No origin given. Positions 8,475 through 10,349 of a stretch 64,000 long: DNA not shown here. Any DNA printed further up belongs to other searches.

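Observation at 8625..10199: Standalone double-domain SagB-type dehydrogenase at the end of the suf Fe-S operon, without YcaO/cyclodehydratase partners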

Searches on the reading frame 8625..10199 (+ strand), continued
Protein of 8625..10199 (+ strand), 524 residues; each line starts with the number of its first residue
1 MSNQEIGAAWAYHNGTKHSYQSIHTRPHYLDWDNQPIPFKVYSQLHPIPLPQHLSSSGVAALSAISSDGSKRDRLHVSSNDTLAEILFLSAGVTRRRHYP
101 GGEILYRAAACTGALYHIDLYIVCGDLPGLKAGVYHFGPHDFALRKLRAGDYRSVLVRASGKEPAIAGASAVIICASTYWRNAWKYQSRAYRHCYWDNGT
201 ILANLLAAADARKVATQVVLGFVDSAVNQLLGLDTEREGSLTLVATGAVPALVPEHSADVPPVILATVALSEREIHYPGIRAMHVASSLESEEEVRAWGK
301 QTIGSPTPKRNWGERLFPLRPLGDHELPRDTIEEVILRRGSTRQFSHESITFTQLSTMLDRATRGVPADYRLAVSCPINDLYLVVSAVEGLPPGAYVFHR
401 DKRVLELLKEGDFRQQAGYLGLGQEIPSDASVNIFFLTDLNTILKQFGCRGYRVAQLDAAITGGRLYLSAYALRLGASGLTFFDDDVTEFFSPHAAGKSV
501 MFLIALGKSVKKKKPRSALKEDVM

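Call 57: fold_search(model_id=the predicted structure, library=pdb)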
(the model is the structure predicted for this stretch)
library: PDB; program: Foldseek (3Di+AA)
matches with E <= 10: 281; with E <= 0.001: 62
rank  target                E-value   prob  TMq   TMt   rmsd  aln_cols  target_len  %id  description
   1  3eo7                  2.8e-30  1.00  0.68  0.73  12.6       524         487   27  Crystal structure of a putative nitroreductase (ava_2154) from anabaena variabilis atcc 29413 at 1.80 A resolution (released 2008-10-28)
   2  8pz5_A                2.8e-09  1.00  0.33  0.38   5.9       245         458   22  Structure of ThcOx, solved at wavelength 3.099 A (released 2023-10-25)
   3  8cqs_A                4.3e-09  1.00  0.31  0.78   4.0       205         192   20  Flavin mononucleotide-dependent nitroreductase B.thetaiotaomicron (BT_0217) (released 2024-03-27)
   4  5lq4_B                4.8e-09  1.00  0.33  0.37   4.2       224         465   23  The Structure of ThcOx, the First Oxidase Protein from the Cyanobactin Pathways (released 2016-11-09)
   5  7ly7_B                5.1e-09  1.00  0.29  0.44  15.7       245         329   17  Crystal structure of the elongation module of the bacillamide NRPS, BmdB, in complex with the oxidase BmdC (released 2022-02-02)
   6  7ly5_B                5.9e-09  1.00  0.29  0.75   3.4       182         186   20  Proteolyzed crystal structure of the bacillamide NRPS, BmdB, in complex with the oxidase BmdC (released 2022-02-02)
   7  8cqs_B                7.7e-09  1.00  0.31  0.78   4.2       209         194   19  Flavin mononucleotide-dependent nitroreductase B.thetaiotaomicron (BT_0217) (released 2024-03-27)
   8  5lq4_A                1.5e-08  1.00  0.33  0.37   4.3       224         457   23  The Structure of ThcOx, the First Oxidase Protein from the Cyanobactin Pathways (released 2016-11-09)
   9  3hoi                  1.8e-08  1.00  0.30  0.74   4.4       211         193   21  Crystal structure of FMN-dependent nitroreductase BF3017 from Bacteroides fragilis NCTC 9343 (YP_212631.1) from Bacteroi (released 2009-06-23)
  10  7ly4_A                3.4e-08  1.00  0.30  0.47  15.9       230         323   17  Cryo-EM structure of the elongation module of the bacillamide NRPS, BmdB, in complex with the oxidase, BmdC (released 2022-02-02)
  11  3hj9_A                1.0e-07  1.00  0.30  0.68   5.3       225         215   18  Crystal structure of a putative nitroreductase (reut_a1228) from ralstonia eutropha jmp134 at 2.00 A resolution (released 2009-06-16)
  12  6grh_C                1.2e-07  1.00  0.29  0.54  18.5       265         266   20  E. coli Microcin synthetase McbBCD complex with truncated pro-MccB17 bound (released 2019-01-30)
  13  6gos_C                2.0e-07  1.00  0.29  0.54  18.4       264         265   18  E. coli Microcin synthetase McbBCD complex with pro-MccB17 bound (released 2019-01-30)
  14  3hj9_B                3.7e-07  1.00  0.31  0.71   4.9       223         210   17  Crystal structure of a putative nitroreductase (reut_a1228) from ralstonia eutropha jmp134 at 2.00 A resolution (released 2009-06-16)
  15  3n2s_D                6.6e-05  1.00  0.24  0.49   9.6       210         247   14  Structure of NfrA1 nitroreductase from B. subtilis (released 2010-09-15)
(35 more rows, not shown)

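Call 58: search_protein_families(library=ncbifam, proteins=[L002:2840-4456:+, L002:5078-5581:+, L002:5605-5928:+, L002:5985-6557:+, L002:6632-6919:+, L002:7108-8565:+, L002:8598-9233:+, L002:9350-9655:+, L002:11632-11886:+, L002:11796-12314:-], max_evalue=0.00001)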
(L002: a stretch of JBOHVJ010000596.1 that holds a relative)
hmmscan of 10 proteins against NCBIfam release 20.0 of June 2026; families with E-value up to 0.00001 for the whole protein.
L002:2840-4456:+ (539 aa): 42 families (the best 25 are shown)
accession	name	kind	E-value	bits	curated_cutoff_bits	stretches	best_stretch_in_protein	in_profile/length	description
NF004208.0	PRK05658.1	equivalog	1.9e-140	469.9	555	2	243-506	356-619/631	RNA polymerase sigma factor RpoD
NF006666.0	PRK09210.1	equivalog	1.9e-107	359.8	572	2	265-507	121-360/370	RNA polymerase sigma factor RpoD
NF004562.0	PRK05901.1-4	equivalog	3.5e-96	322.9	779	1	60-506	91-543/571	RNA polymerase sigma factor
TIGR02393.1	RpoD_Cterm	equivalog_domain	1.6e-91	306.1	354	1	280-506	1-227/238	RNA polymerase sigma factor RpoD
NF041931.2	MzaA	equivalog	8e-91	305.9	800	1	56-506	313-704/726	MZA anti-phage system associated sigma-70 family RNA polymerase sigma factor MzaA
NF004561.0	PRK05901.1-3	equivalog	2.4e-88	297.6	582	1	276-507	296-527/537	RNA polymerase sigma factor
TIGR02997.1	Sig70-cyanoRpoD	subfamily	6.5e-88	294.8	384.5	1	69-504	1-298/298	RNA polymerase sigma factor, RpoD/SigA family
NF005643.0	PRK07406.1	equivalog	3.2e-86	289.9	500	1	203-506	87-386/397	RNA polymerase sigma factor RpoD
NF004560.0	PRK05901.1-1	equivalog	4e-85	286.9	711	1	276-507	275-506/516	RNA polymerase sigma factor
TIGR02394.1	rpoS_proteo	equivalog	5.4e-84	282.1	378.7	2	240-504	10-271/285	RNA polymerase sigma factor RpoS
NF005920.0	PRK07921.1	subfamily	7.5e-83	278.2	464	1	276-506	87-317/328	RNA polymerase sigma factor SigB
NF004207.0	PRK05657.1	equivalog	8e-82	275.2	394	2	267-504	80-314/329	RNA polymerase sigma factor RpoS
NF005785.0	PRK07598.1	equivalog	1e-74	251.8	554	1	214-506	115-401/415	RNA polymerase sigma factor SigC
NF004564.0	PRK05901.2-2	equivalog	1.1e-72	245.3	617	1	276-506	245-482/500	RNA polymerase sigma factor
NF004615.0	PRK05949.1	subfamily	1.8e-71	240.8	530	1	244-504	56-315/327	RNA polymerase sigma factor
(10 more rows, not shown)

L002:5078-5581:+ (168 aa): 12 families
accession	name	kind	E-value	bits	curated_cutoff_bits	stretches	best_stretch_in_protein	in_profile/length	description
NF011393.0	PRK14818.1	equivalog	5.5e-92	306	255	1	11-162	16-167/173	NADH dehydrogenase subunit B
NF005012.1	PRK06411.1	subfamily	1.9e-71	239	116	1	6-154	14-162/166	NADH-quinone oxidoreductase subunit NuoB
TIGR01957.1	nuoB_fam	subfamily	1.9e-67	225.7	142.7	1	12-152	3-144/145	NADH-quinone oxidoreductase subunit B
NF011388.0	PRK14813.1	equivalog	1.5e-65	220.6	294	1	12-157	14-160/189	NADH dehydrogenase subunit B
NF011394.0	PRK14819.1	equivalog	8.2e-62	209.1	312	1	11-154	16-160/264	NADH-quinone oxidoreductase subunit B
NF011390.0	PRK14815.1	equivalog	1.5e-61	206.9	281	1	12-156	19-163/183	NADH dehydrogenase subunit B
NF009808.0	PRK13292.1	equivalog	9.9e-60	202.3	1156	1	8-153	7-152/791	NADH-quinone oxidoreductase subunit B/C/D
NF011391.0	PRK14816.1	equivalog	4.4e-57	192.9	283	1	12-159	38-186/196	NADH-quinone oxidoreductase subunit B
NF011389.0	PRK14814.1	equivalog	3.1e-49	167.3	285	1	13-151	20-158/186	NADH dehydrogenase subunit B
NF011395.0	PRK14820.1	equivalog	1.3e-47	161.9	263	1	10-158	17-165/180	NADH-quinone oxidoreductase subunit B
NF011392.0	PRK14817.1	equivalog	1.2e-44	152.2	271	1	16-166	26-176/182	NADH-quinone oxidoreductase subunit B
TIGR03294.1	FrhG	equivalog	7.6e-06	25.8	245.5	0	66-143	51-137/228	coenzyme F420 hydrogenase subunit gamma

L002:5605-5928:+ (108 aa): 7 families
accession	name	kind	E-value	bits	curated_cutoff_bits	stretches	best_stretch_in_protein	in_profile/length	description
TIGR00049.1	TIGR00049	subfamily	3.6e-33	113.9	58.8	1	5-107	1-105/106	iron-sulfur cluster assembly accessory protein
TIGR02011.1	IscA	equivalog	5.8e-29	100.4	150.6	1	5-107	1-104/105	iron-sulfur cluster assembly protein IscA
TIGR01997.1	sufA_proteo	equivalog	3.2e-28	98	136.2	1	5-107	3-106/107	Fe-S cluster assembly scaffold SufA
NF010147.0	PRK13623.1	equivalog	3.4e-26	91.7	117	1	4-107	9-114/115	iron-sulfur cluster insertion protein ErpA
NF007049.0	PRK09502.1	equivalog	2.5e-25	88.7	181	1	5-107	3-106/107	iron-sulfur cluster assembly protein IscA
NF007050.0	PRK09504.1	equivalog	9e-23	80.7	161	1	5-107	18-121/122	Fe-S cluster assembly scaffold SufA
NF038090.1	IscA_HesB_Se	subfamily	4e-11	43.1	85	1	5-103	2-100/101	IscA/HesB family protein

L002:5985-6557:+ (191 aa): 1 family
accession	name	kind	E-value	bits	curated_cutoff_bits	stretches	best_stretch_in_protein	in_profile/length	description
TIGR01971.1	NuoI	subfamily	5.9e-07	29.1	113.05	0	15-76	30-89/121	NADH-quinone oxidoreductase, chain I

L002:6632-6919:+ (96 aa): 0 families

L002:7108-8565:+ (486 aa): 5 families
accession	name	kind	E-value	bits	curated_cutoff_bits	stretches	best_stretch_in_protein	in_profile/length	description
NF008773.0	PRK11814.1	equivalog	3.6e-277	919.6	717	1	5-486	8-484/484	Fe-S cluster assembly protein SufB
TIGR01980.1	sufB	equivalog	3.3e-196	652.3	346.4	1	15-477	2-448/448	Fe-S cluster assembly protein SufB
NF052511.1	SUF_like_SmsB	exception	9.1e-52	176.5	650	1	39-483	18-443/445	SUF-like minimal system protein SmsB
TIGR01981.1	sufD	equivalog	1.8e-49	168.5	222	1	191-470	2-271/275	Fe-S cluster assembly protein SufD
NF008194.0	PRK10948.1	equivalog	1e-17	64.1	489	1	300-464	236-400/423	Fe-S cluster assembly protein SufD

L002:8598-9233:+ (212 aa): 4 families
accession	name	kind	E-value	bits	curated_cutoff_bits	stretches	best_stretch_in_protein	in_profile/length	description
TIGR03406.1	FeS_long_SufT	hypoth_equivalog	2.9e-70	235.6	202.6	1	34-211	1-174/174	putative Fe-S cluster assembly protein SufT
TIGR02945.1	SUF_assoc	equivalog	1.4e-31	108.8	143.4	1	113-212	4-99/99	SUF system Fe-S cluster assembly protein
NF041868.1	paad_haloarch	equivalog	1.7e-20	73.4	180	1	102-209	18-120/127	1,2-phenylacetyl-CoA epoxidase subunit PaaD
TIGR02159.1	PA_CoA_Oxy4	equivalog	2.1e-08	34.5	108.15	1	124-209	3-83/146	1,2-phenylacetyl-CoA epoxidase subunit PaaD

L002:9350-9655:+ (102 aa): 9 families
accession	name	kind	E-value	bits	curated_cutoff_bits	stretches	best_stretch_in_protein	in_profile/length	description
NF007422.0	PRK09965.1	equivalog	9.5e-25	86.7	113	1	6-101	5-99/106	bifunctional 3-phenylpropionate/cinnamic acid dioxygenase ferredoxin subunit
NF042948.2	3PPDioc_HcaC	equivalog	2.5e-20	72.7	150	1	5-102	4-102/105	3-phenylpropionate/cinnamic acid dioxygenase ferredoxin subunit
NF041683.1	ant_diox_AndAb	equivalog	5.5e-20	71.4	150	1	5-102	3-100/100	anthranilate 1,2-dioxygenase ferredoxin subunit AndAb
TIGR02378.1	nirD_assim_sml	equivalog_domain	2.1e-18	66.4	74.65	1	5-101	3-104/105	nitrite reductase small subunit NirD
TIGR02377.1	MocE_fam_FeS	subfamily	7.2e-13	48.4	136.15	1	4-102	2-101/101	MocE family 2Fe-2S type ferredoxin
NF052579.1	BetMthstMoxSdmAMthl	equivalog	1e-09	37.8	600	1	10-72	24-87/351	4beta-methylsterol monooxygenase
NF041174.1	SDX_Thmprot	equivalog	1.2e-08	35.1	170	1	22-82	21-81/109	sulredoxin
NF010001.0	PRK13474.1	subfamily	1.8e-07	30.6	154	1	38-100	101-161/178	cytochrome b6-f complex iron-sulfur subunit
NF045928.1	Cytb6fFeSPetC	equivalog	4e-07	29.6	250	1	38-98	102-161/179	cytochrome b6-f complex iron-sulfur subunit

L002:11632-11886:+ (85 aa): 0 families

L002:11796-12314:- (172 aa): 0 families

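Call 61: search_protein_families(library=pfam, proteins=[L023:11600-12463:-, L015:5193-5939:-, L011:7902-8723:+, L008:1711-2709:+, L011:7025-7900:+, L016:6351-7580:+, L008:5872-6813:-, L012:6257-7384:+, L059:11711-13231:+, L055:8828-9982:+], max_evalue=0.00001)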
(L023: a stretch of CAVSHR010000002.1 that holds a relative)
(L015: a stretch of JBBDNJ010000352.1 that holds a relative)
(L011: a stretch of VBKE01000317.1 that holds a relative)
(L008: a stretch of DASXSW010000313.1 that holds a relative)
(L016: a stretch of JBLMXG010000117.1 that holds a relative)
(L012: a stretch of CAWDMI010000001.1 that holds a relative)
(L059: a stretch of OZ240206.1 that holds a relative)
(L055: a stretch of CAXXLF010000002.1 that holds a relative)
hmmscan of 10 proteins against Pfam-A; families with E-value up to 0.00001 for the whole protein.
L023:11600-12463:- (287 aa): 1 family
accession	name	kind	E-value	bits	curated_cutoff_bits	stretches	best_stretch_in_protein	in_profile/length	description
PF13483.12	Lactamase_B_3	-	1.1e-33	116.9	24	1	70-237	1-160/160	Beta-lactamase superfamily domain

L015:5193-5939:- (248 aa): 2 families
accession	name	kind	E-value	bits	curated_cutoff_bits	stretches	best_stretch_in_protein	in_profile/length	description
PF00117.34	GATase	-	1.9e-22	80.3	22.8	1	43-180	39-173/190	Glutamine amidotransferase class-I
PF07722.19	Peptidase_C26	-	5.7e-08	33.2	20.5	1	69-120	92-143/219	Peptidase C26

L011:7902-8723:+ (273 aa): 3 families
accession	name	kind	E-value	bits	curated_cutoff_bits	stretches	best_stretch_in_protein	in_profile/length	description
PF01149.29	Fapy_DNA_glyco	-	1.2e-35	123.1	25.5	1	1-114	1-115/117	Formamidopyrimidine-DNA glycosylase N-terminal domain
PF06831.19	H2TH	-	9.2e-22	77.3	34.7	1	133-221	1-89/93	Formamidopyrimidine-DNA glycosylase H2TH domain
PF06827.20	zf-FPG_IleRS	-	1.6e-06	28.3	21.3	1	245-273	1-29/30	Zinc finger found in FPG and IleRS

L008:1711-2709:+ (332 aa): 3 families
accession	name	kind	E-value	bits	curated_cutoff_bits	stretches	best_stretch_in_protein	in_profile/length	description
PF00814.31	TsaD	-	1.7e-98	330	24.8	1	23-307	1-263/264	tRNA N6-adenosine threonylcarbamoyltransferase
PF22521.2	HypF_C_2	-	1.2e-10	42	27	1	230-303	163-236/241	Carbamoyltransferase, Kae1-like Domain, second subdomain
PF02543.21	Carbam_trans_N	-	1.7e-07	31.4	24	0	153-304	198-340/346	Carbamoyltransferase N-terminus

L011:7025-7900:+ (291 aa): 1 family
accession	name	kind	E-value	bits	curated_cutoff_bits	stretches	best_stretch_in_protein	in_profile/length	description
PF00398.26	RrnaAD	-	2.3e-55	188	24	1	22-280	3-260/263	Ribosomal RNA adenine dimethylase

L016:6351-7580:+ (409 aa): 2 families
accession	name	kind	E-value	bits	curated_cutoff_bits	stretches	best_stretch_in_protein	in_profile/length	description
PF05977.19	MFS_3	-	2.7e-52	178.4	27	1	7-397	4-394/524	Transmembrane secretion effector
PF07690.21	MFS_1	-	5.7e-30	104.8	33.4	2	19-284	2-264/347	Major Facilitator Superfamily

L008:5872-6813:- (313 aa): 2 families
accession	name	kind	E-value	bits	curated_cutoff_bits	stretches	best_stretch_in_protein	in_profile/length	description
PF01145.31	Band_7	-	4.9e-35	121.6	23.6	1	24-203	2-173/176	SPFH domain / Band 7 family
PF16200.10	Band_7_C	-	5.1e-24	84.5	29.1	1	243-303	1-61/63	C-terminal region of band_7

L012:6257-7384:+ (375 aa): 1 family
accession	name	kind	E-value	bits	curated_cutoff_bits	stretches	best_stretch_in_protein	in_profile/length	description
PF13343.11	SBP_bac_6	-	1.4e-06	28.4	24.6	1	154-292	49-187/245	Bacterial extracellular solute-binding protein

L059:11711-13231:+ (506 aa): 1 family
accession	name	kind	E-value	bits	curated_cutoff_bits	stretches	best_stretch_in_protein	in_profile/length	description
PF00982.27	Glyco_transf_20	-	3.6e-109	366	32.5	1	26-503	3-472/473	Glycosyltransferase family 20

L055:8828-9982:+ (384 aa): 2 families
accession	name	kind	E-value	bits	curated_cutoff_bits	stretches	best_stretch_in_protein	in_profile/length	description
PF00355.32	Rieske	-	8e-20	71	20.3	1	26-104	2-80/88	Rieske [2Fe-2S] domain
PF19301.5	LigXa_C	-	2.5e-09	37.2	27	0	300-365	196-262/304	LigXa C-terminal domain like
